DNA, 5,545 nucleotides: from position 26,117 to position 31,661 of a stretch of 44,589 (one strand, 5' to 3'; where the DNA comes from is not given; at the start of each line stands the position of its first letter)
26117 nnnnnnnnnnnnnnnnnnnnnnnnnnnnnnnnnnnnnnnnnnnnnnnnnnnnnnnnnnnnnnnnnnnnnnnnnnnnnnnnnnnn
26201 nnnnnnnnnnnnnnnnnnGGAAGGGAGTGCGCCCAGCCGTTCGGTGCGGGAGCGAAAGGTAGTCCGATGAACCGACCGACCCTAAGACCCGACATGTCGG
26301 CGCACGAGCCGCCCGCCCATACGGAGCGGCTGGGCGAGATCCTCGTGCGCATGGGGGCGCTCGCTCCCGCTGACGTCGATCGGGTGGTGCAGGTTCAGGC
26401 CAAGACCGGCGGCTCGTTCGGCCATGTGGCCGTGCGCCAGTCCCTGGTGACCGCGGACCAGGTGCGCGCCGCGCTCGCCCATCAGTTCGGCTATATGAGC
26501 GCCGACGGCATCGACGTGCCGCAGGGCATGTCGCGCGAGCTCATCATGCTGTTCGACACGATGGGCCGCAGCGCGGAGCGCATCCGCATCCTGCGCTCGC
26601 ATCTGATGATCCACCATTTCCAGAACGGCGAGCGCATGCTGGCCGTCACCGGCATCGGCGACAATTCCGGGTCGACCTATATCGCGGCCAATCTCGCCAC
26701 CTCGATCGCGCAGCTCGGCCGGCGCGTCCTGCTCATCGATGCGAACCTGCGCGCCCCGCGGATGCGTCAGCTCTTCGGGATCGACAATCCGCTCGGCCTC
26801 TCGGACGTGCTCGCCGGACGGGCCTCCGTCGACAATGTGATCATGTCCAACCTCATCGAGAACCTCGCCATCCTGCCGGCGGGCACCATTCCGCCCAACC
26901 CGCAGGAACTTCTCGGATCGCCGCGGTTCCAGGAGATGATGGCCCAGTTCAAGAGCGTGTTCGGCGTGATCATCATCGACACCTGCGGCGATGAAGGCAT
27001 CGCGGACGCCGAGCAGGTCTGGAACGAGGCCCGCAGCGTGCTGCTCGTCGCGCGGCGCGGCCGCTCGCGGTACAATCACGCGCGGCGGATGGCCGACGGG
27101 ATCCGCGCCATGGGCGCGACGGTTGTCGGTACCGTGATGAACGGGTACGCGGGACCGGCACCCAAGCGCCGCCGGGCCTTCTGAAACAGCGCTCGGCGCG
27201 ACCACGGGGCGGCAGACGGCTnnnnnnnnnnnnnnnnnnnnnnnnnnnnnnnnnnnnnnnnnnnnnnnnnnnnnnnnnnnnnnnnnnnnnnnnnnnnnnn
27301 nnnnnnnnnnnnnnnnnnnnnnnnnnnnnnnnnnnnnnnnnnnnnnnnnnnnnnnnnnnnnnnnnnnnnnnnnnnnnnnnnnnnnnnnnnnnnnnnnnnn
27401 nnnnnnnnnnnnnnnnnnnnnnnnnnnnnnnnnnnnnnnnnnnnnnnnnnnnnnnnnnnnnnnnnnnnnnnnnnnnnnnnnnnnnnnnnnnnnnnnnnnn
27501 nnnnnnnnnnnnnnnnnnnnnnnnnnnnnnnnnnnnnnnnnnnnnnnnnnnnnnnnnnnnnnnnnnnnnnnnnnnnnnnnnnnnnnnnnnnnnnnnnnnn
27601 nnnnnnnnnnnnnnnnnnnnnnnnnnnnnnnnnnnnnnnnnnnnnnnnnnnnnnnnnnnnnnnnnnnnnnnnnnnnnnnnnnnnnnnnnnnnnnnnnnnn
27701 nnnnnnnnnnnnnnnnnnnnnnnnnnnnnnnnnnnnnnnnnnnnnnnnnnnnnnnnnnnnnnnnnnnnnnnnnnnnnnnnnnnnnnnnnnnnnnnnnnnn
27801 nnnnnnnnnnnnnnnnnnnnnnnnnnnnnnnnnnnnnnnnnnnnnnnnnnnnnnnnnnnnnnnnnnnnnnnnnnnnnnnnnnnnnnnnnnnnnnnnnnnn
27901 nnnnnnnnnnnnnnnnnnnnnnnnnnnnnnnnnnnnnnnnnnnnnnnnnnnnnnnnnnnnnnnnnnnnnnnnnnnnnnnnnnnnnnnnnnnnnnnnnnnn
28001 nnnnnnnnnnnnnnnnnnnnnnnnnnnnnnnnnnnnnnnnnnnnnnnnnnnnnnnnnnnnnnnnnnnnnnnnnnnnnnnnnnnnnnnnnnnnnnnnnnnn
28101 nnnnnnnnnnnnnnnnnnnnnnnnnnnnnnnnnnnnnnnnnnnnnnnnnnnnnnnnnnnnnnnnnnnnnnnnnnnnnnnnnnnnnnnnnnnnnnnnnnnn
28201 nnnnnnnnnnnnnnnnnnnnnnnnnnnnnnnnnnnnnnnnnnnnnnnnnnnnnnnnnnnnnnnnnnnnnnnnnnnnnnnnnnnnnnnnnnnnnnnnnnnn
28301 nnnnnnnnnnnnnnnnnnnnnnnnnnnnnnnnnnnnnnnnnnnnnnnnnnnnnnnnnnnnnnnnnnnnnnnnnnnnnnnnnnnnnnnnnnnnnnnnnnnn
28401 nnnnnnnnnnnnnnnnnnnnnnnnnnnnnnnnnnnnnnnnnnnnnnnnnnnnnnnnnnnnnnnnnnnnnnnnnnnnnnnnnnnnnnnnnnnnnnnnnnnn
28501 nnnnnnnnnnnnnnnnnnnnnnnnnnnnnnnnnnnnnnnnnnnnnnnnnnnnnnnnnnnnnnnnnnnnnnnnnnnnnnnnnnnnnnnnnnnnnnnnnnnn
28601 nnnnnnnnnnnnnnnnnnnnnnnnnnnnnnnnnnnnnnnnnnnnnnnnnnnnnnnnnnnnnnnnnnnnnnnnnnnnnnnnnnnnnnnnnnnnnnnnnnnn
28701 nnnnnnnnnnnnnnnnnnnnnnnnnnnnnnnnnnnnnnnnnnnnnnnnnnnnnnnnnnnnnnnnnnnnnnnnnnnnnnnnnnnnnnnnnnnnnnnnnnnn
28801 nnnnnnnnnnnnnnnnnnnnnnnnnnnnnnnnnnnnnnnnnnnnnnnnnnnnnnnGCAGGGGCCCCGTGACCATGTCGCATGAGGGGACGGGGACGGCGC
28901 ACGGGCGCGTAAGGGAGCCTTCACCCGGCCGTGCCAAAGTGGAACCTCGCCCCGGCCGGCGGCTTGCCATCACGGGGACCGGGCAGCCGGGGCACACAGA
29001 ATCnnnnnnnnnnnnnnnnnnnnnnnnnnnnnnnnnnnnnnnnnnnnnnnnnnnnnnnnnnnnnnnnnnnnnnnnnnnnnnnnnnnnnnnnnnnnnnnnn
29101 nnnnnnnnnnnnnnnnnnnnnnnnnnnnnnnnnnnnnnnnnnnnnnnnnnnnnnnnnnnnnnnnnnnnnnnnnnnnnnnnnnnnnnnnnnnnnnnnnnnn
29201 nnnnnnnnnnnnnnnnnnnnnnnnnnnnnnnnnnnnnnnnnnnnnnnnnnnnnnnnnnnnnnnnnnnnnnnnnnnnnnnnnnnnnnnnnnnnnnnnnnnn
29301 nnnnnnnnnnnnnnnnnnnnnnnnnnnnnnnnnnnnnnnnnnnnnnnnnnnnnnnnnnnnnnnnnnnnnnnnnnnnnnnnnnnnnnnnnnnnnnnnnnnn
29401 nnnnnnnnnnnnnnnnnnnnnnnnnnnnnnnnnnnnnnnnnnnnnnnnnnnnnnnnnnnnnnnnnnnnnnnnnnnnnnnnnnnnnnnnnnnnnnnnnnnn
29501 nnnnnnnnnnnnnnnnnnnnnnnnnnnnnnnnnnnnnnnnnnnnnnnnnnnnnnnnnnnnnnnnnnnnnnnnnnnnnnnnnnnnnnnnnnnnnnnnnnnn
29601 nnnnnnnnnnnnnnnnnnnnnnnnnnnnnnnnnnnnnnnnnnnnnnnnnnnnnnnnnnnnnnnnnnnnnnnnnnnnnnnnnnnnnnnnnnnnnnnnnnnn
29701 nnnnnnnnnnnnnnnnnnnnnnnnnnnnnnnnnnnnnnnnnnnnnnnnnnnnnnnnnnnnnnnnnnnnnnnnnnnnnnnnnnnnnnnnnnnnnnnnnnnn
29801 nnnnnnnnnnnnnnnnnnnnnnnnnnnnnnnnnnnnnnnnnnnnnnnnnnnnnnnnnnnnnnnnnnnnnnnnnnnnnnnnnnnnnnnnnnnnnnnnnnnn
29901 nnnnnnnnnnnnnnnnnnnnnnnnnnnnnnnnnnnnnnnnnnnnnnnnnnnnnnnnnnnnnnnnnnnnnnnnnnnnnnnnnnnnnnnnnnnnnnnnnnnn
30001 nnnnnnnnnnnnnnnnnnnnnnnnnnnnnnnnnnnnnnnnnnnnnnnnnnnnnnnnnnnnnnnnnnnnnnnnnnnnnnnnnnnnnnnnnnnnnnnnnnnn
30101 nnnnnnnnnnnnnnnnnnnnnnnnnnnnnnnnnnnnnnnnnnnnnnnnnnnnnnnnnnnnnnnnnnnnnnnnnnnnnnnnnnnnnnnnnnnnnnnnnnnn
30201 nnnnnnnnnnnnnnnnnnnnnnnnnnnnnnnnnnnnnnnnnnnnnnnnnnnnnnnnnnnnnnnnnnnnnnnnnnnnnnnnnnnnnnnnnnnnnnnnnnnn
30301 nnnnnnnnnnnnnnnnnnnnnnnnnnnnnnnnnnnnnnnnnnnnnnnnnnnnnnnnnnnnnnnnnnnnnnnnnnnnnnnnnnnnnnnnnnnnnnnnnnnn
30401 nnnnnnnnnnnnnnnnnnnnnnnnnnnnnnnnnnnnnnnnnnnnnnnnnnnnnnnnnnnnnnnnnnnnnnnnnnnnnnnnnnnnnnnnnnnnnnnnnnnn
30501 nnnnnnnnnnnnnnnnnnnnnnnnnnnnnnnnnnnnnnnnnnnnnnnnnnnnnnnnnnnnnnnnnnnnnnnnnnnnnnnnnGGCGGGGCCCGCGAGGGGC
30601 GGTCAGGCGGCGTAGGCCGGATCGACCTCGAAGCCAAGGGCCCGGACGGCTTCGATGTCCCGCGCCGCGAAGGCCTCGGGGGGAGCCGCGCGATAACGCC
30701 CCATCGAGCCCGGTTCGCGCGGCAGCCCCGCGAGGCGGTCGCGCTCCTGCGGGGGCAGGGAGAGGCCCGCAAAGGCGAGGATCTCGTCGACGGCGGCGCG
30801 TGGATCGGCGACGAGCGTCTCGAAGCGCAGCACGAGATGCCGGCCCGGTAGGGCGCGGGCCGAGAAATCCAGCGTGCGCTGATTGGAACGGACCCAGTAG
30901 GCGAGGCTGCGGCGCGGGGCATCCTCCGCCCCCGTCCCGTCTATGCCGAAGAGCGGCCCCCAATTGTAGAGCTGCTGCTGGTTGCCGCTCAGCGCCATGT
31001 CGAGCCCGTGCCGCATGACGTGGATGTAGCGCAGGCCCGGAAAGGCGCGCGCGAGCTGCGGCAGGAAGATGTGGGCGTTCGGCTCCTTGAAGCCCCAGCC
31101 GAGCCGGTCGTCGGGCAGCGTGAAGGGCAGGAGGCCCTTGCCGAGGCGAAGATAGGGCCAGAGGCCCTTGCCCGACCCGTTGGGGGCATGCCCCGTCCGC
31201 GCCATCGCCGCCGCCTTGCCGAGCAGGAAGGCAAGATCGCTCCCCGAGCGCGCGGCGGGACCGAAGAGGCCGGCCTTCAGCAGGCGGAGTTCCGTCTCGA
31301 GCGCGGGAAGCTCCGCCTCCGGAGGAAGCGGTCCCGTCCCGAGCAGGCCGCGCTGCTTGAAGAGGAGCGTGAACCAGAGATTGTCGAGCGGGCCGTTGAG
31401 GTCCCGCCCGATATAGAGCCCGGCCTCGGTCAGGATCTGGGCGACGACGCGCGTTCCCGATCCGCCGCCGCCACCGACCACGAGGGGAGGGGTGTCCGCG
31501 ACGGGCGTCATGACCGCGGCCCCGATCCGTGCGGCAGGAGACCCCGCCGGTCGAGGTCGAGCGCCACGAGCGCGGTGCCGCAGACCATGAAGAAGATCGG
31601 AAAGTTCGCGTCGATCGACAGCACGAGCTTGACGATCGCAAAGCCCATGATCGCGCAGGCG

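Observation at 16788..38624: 22-kb exosortase/PEP-CTERM exopolysaccharide locus between tRNA-Thr and metG, missing its expected initiating transferase and PrsK/PrsR regulators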

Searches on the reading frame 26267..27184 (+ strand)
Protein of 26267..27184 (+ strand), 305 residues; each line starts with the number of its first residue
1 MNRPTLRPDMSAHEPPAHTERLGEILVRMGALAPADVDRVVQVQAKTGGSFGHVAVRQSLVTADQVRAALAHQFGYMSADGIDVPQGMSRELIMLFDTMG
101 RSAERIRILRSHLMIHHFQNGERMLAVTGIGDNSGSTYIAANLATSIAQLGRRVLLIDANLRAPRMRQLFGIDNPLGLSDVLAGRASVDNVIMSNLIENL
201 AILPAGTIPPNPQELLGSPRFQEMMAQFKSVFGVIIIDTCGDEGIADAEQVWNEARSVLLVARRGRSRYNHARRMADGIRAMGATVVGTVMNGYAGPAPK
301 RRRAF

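Call 7: search_protein_families(library=ncbifam, proteins=[window:26267-27184:+], max_evalue=0.01)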
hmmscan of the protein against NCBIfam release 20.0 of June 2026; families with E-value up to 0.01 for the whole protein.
window:26267-27184:+ (305 aa): 18 families
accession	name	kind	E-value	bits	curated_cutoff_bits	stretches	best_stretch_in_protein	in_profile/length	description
TIGR03029.1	EpsG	equivalog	1e-70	238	313.8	1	21-292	4-273/274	chain length determinant protein tyrosine kinase EpsG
TIGR01007.1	eps_fam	subfamily_domain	3.1e-37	128.1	108.05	1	104-293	1-189/204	polysaccharide biosynthesis tyrosine autokinase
NF008568.0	PRK11519.1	equivalog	5.1e-33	114.2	1068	1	95-270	499-674/720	tyrosine-protein kinase Wzc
NF007350.0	PRK09841.1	equivalog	5.5e-31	107.4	1248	1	103-294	512-703/726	tyrosine-protein kinase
TIGR01005.1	eps_transp_fam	subfamily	1e-29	103.3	411.7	1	103-292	527-716/754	exopolysaccharide transport protein family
TIGR03018.1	pepcterm_TyrKin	hypoth_equivalog_domain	1.1e-29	103.3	230.65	1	100-292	9-207/207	XrtA-associated tyrosine autokinase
TIGR01969.1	minD_arch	subfamily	1.7e-12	47.1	201.75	1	133-294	11-170/251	cell division ATPase MinD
NF053729.1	c-di-GMP_motif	domain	3.9e-11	42.6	38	1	21-73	1-53/53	cyclic di-GMP-binding domain-containing protein, MshE-related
TIGR01968.1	minD_bact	equivalog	5.3e-10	39.1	212.9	1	125-262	4-141/261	septum site-determining protein MinD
TIGR03371.1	cellulose_yhjQ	equivalog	7.4e-08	32.2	157.85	1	124-277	3-159/246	cellulose biosynthesis protein BcsQ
NF012033.0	PRK15489.1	equivalog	6.7e-06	24.5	537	1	18-163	489-625/703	glycosyl transferase family protein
NF047398.1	AAA_KGGVGR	domain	5.3e-05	23.6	90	1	136-190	16-73/190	KGGVGR-motif variant AAA ATPase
NF053622.1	ATPseBagAMYCTU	equivalog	7.5e-05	22.3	400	1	121-173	6-56/325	ATPase BagA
TIGR02016.1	BchX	equivalog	0.0005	19.4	331.2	1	123-186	1-63/296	chlorophyllide a reductase iron protein subunit X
NF008411.1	PRK11234.1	equivalog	0.0014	17.1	1170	1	18-79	480-540/723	cyclic di-3',5'-guanylate-activated glycosyltransferase NfrB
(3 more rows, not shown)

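Call 9: search_protein_families(library=pfam, proteins=[window:26267-27184:+], max_evalue=0.01)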
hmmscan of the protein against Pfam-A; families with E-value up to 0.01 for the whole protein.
window:26267-27184:+ (305 aa): 5 families
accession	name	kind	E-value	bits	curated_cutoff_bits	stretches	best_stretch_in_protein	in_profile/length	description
PF13614.12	AAA_31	-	4.2e-06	27.2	27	1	134-244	13-130/177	AAA domain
PF06564.18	CBP_BcsQ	-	3.3e-05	24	21.3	1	124-239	3-123/234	Cellulose biosynthesis protein BcsQ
PF01656.29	CbiA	-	7.5e-05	23.1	25.4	1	126-271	2-54/125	CobQ/CobB/MinD/ParA nucleotide binding domain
PF10609.15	ParA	-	0.00042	20.2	27.1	1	135-292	16-173/246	NUBPL iron-transfer P-loop NTPase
PF13500.12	AAA_26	-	0.0011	19.2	27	0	256-298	129-171/198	AAA domain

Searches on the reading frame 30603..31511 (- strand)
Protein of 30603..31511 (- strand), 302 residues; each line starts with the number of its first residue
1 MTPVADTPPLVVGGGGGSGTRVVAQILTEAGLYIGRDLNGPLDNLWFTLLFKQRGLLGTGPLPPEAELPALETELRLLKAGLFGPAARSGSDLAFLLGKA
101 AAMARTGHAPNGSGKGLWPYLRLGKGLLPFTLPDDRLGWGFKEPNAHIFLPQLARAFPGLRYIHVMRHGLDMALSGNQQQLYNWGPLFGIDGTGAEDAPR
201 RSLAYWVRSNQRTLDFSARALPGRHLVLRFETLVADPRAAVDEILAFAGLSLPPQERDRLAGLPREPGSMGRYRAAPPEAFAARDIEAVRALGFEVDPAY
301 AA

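Call 8: search_protein_families(library=ncbifam, proteins=[window:30603-31511:-], max_evalue=0.01)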
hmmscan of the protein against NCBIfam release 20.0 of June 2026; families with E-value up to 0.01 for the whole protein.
window:30603-31511:- (302 aa): 0 families

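Call 10: search_protein_families(library=pfam, proteins=[window:30603-31511:-], max_evalue=0.01)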
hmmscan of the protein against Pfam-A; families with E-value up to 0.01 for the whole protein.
window:30603-31511:- (302 aa): 2 families
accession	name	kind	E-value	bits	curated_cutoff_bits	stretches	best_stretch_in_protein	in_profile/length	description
PF13469.12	Sulfotransfer_3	-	2.7e-16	60.9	27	1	119-253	106-215/216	Sulfotransferase family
PF00685.33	Sulfotransfer_1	-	0.00029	20.8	22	1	147-259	76-190/255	Sulfotransferase domain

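Call 81: search_solved_structures(query=window:30603-31511:-, max_evalue=0.01)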
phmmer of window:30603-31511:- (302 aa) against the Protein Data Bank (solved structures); distinct sequences matched with E-value up to 0.01: 1.
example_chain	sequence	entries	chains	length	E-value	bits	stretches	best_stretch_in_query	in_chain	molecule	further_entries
4gbm_A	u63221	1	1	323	0.00023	23.8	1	156-255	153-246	CurM Sulfotransferase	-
